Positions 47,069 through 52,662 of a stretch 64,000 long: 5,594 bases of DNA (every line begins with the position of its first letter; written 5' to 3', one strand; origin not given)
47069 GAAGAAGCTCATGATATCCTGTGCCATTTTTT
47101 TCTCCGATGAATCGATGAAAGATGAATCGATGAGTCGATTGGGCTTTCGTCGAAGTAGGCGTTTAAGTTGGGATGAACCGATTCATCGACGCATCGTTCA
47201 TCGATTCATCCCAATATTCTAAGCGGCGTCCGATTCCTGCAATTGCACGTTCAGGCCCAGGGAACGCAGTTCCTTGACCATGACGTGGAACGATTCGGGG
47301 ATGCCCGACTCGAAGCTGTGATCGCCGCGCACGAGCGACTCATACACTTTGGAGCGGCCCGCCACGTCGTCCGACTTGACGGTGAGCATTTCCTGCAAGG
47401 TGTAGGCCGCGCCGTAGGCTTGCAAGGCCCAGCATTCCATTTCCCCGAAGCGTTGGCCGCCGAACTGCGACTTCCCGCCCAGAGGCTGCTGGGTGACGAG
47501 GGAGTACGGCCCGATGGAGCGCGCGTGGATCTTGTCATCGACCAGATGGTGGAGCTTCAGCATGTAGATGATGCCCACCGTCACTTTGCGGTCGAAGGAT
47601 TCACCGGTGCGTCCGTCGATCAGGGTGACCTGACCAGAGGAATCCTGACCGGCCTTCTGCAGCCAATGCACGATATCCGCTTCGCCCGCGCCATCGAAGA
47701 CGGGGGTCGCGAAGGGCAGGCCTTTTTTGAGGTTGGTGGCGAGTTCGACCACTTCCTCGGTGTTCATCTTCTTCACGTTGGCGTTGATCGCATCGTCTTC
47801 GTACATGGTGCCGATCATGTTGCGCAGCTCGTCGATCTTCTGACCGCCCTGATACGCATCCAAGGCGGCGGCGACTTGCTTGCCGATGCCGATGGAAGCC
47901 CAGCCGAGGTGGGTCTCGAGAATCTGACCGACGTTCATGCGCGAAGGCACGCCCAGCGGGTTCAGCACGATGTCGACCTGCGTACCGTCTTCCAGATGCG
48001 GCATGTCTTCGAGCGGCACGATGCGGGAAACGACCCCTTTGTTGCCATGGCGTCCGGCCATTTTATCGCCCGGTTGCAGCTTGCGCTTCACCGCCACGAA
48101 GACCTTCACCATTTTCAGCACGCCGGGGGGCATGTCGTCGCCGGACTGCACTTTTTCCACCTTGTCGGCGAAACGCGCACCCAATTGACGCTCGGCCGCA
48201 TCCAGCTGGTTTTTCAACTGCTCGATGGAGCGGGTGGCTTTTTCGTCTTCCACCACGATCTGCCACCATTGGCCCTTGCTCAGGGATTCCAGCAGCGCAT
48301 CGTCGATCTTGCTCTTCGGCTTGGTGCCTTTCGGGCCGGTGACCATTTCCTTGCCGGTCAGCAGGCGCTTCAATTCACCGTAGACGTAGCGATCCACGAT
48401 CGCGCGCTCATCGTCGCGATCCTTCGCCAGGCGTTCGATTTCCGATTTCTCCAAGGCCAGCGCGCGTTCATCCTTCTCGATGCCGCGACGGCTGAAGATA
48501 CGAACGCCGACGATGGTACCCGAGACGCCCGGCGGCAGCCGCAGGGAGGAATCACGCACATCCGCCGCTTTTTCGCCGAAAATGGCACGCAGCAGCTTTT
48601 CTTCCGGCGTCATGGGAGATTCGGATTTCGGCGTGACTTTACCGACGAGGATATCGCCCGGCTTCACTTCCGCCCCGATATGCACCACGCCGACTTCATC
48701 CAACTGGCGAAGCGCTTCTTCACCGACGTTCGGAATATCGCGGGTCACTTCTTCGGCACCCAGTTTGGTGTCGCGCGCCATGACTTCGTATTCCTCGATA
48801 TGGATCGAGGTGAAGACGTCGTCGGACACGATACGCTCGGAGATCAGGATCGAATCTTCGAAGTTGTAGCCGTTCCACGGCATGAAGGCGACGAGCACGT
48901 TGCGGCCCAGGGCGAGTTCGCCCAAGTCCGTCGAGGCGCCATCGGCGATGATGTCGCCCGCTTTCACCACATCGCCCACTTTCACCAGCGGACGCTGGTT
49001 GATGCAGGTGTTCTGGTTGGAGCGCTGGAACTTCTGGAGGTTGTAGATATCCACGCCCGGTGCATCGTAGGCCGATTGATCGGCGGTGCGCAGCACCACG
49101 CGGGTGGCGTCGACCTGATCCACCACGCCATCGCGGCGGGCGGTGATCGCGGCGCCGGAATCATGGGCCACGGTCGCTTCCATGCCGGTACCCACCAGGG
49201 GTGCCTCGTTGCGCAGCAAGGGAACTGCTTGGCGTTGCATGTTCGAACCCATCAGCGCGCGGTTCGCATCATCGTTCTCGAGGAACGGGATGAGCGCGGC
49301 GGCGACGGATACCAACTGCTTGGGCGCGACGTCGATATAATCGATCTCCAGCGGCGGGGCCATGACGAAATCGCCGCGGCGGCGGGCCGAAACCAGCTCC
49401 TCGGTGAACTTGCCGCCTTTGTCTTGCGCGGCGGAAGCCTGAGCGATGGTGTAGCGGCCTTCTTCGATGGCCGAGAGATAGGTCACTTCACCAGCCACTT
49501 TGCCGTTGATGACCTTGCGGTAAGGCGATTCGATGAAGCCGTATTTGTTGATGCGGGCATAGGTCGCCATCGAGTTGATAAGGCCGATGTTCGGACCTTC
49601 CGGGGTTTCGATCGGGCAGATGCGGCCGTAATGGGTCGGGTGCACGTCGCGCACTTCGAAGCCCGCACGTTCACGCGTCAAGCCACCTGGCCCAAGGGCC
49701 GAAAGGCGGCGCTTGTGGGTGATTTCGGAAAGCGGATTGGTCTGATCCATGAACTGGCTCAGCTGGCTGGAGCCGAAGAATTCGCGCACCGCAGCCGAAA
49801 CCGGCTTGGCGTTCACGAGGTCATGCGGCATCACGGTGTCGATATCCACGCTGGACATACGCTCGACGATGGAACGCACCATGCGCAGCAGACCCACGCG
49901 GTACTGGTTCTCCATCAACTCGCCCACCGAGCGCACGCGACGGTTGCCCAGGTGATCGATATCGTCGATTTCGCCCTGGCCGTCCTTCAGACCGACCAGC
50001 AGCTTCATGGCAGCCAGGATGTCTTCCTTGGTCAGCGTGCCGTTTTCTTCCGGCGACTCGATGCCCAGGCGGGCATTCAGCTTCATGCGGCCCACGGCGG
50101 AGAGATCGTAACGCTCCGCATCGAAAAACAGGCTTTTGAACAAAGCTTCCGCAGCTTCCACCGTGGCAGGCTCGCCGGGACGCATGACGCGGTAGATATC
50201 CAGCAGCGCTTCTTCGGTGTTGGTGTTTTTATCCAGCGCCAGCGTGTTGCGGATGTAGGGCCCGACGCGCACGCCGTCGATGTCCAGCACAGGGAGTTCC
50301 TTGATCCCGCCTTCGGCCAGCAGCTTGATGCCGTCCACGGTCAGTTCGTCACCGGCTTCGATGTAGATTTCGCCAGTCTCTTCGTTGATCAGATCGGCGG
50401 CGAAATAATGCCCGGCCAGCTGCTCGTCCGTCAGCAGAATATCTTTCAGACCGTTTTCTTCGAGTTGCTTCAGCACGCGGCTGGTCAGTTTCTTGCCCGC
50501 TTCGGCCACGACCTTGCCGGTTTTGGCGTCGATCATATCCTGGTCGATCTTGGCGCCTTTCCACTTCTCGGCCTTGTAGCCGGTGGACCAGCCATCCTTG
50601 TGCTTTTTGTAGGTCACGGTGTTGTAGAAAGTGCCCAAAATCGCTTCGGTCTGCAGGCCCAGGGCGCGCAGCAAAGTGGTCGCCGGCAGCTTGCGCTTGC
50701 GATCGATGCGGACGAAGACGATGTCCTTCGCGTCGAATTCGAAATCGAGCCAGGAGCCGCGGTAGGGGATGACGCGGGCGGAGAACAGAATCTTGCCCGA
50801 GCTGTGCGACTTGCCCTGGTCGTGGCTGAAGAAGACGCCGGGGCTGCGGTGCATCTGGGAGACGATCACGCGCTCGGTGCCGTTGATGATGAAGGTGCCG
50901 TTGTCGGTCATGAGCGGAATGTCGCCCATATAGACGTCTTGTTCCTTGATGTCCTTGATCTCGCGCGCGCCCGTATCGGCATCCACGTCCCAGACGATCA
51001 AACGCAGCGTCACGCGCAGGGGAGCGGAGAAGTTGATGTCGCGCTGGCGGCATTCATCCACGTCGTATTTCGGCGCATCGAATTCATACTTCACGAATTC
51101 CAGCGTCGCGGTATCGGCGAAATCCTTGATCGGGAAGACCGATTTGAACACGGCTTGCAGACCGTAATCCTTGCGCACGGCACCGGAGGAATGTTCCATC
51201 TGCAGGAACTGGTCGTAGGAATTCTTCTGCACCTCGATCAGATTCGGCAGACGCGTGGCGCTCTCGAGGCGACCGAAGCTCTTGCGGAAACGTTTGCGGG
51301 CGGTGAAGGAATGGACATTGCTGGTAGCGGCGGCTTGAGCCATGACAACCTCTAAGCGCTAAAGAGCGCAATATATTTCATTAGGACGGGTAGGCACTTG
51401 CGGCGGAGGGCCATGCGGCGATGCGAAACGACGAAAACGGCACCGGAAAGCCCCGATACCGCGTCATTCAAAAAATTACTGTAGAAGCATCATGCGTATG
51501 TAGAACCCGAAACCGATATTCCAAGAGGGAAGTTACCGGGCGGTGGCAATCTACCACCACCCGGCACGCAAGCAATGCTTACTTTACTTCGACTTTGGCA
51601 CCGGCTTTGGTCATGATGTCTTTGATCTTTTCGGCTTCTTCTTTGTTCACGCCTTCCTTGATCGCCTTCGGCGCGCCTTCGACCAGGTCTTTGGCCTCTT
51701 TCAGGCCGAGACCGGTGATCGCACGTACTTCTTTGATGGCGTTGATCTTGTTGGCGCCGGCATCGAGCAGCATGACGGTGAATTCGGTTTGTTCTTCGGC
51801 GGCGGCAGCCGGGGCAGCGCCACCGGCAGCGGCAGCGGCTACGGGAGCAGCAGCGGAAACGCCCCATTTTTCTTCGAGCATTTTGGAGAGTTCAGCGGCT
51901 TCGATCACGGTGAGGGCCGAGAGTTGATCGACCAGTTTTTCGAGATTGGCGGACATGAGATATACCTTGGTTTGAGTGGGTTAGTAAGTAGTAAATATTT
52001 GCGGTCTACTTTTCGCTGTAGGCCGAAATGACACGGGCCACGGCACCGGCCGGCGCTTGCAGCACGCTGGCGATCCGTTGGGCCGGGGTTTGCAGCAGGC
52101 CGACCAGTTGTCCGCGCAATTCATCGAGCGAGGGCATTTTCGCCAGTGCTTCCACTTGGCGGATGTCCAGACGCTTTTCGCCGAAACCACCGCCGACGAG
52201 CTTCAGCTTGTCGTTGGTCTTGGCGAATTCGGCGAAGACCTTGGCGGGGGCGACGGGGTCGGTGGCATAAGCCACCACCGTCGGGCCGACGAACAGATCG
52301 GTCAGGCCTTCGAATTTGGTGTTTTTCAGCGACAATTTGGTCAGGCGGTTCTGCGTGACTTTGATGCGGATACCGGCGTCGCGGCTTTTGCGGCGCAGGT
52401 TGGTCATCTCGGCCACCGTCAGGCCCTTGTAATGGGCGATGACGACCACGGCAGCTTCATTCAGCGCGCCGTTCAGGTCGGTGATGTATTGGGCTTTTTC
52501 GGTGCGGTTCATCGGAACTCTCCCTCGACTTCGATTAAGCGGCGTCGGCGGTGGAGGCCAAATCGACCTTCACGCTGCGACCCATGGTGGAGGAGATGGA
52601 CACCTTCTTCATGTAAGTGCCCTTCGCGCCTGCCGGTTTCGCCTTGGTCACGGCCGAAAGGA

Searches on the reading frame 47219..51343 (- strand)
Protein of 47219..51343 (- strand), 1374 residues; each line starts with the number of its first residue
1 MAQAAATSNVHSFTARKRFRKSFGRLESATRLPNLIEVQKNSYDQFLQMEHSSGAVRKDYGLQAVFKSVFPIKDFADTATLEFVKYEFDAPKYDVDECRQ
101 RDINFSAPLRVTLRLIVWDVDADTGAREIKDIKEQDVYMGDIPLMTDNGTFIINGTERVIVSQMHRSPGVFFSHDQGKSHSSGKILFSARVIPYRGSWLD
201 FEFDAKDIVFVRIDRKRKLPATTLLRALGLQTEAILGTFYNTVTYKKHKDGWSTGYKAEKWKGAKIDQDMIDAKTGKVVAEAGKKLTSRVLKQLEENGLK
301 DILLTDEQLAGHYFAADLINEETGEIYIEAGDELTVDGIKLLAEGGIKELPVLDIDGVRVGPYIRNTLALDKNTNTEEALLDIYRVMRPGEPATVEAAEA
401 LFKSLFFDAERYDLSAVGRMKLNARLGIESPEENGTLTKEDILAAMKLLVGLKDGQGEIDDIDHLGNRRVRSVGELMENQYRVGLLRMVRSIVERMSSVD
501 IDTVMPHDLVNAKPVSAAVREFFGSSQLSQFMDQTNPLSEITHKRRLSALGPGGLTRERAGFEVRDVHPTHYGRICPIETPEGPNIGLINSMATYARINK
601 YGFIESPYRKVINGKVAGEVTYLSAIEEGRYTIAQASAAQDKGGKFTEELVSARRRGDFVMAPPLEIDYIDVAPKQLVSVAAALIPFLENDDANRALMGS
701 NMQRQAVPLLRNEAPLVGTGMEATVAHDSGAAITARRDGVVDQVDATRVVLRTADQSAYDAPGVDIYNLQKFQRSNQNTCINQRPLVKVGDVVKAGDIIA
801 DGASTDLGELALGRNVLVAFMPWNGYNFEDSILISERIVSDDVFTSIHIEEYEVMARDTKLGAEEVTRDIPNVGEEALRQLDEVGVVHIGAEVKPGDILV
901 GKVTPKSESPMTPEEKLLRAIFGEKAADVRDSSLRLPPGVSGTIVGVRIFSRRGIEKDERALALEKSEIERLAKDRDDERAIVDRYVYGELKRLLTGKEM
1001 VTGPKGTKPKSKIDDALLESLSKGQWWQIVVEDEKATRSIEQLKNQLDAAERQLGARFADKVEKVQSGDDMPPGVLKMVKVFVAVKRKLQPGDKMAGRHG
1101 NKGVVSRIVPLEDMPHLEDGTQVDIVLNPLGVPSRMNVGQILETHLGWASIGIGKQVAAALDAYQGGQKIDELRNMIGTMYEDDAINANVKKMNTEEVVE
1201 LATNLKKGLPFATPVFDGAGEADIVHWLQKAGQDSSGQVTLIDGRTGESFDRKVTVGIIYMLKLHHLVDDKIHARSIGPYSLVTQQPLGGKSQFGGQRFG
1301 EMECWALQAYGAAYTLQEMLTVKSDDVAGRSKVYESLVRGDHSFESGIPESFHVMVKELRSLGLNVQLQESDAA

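Call 20: find_encoding_contigs(protein=window:47219-51343:-, flank=10000, max_places=2)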
Protein window:47219-51343:- (1374 aa): no gene with exactly this product is on record in the collection.

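Call 87: find_homologous_proteins(query=window:47219-51343:-, max_evalue=1e-100)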
Query window:47219-51343:- (1374 aa): 8000 proteins with E <= 1e-100 among 8000 candidates; the best 120 are listed.
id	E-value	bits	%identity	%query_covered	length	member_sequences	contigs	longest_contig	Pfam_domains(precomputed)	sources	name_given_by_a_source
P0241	0.0e+0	3077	100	100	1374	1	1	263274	PF04565.22,PF04561.20,PF04560.26,PF10385.15,PF04563.21,PF00562.34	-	-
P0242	0.0e+0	2781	90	100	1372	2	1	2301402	PF04565.22,PF04561.20,PF04560.26,PF10385.15,PF04563.21,PF00562.34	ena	-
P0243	0.0e+0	2560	82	100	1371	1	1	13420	PF04565.22,PF04561.20,PF04560.26,PF10385.15,PF04563.21,PF00562.34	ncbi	-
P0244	0.0e+0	2469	80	99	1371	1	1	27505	PF04565.22,PF04561.20,PF04560.26,PF10385.15,PF04563.21,PF00562.34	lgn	-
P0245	0.0e+0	2468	80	100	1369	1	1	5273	PF04565.22,PF04561.20,PF04560.26,PF10385.15,PF04563.21,PF00562.34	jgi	jgi:DNA-directed RNA polymerase subunit beta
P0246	0.0e+0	2465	79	100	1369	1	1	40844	PF04565.22,PF04561.20,PF04560.26,PF10385.15,PF04563.21,PF00562.34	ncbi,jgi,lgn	-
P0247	0.0e+0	2462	79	100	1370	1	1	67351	PF04565.22,PF04561.20,PF04560.26,PF10385.15,PF04563.21,PF00562.34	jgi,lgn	-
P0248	0.0e+0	2453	79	100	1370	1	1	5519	PF04565.22,PF04561.20,PF04560.26,PF10385.15,PF04563.21,PF00562.34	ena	-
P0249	0.0e+0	2452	79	100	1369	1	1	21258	PF04565.22,PF04561.20,PF04560.26,PF10385.15,PF04563.21,PF00562.34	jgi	-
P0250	0.0e+0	2451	79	100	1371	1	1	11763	PF04565.22,PF04561.20,PF04560.26,PF10385.15,PF04563.21,PF00562.34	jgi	-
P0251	0.0e+0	2450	79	100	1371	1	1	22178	PF04565.22,PF04561.20,PF04560.26,PF10385.15,PF04563.21,PF00562.34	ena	-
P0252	0.0e+0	2449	79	100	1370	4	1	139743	PF04565.22,PF04561.20,PF04560.26,PF10385.15,PF04563.21,PF00562.34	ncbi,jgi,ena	jgi:DNA-directed RNA polymerase subunit beta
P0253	0.0e+0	2447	79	100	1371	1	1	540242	PF04565.22,PF04561.20,PF04560.26,PF10385.15,PF04563.21,PF00562.34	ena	-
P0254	0.0e+0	2441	79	99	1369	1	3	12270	PF04565.22,PF04561.20,PF04560.26,PF10385.15,PF04563.21,PF00562.34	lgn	-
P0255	0.0e+0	2441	79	100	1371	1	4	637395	PF04565.22,PF04561.20,PF04560.26,PF10385.15,PF04563.21,PF00562.34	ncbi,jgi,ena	jgi:DNA-directed RNA polymerase subunit beta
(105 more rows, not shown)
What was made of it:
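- Closest known: rvh T4SS of basal, putatively free-living Rickettsiales. Different: Family-level placement of this organism is unresolved (call 87).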

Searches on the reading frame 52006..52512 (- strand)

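Call 54: search_protein_families(library=pfam, proteins=[window:52006-52512:-], max_evalue=0.0001)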
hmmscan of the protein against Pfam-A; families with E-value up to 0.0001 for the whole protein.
window:52006-52512:- (168 aa): 1 family
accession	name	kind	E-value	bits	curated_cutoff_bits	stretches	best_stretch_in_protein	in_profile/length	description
PF00466.25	Ribosomal_L10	-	7.5e-27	93.8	22.8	1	1-98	1-100/100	Ribosomal protein L10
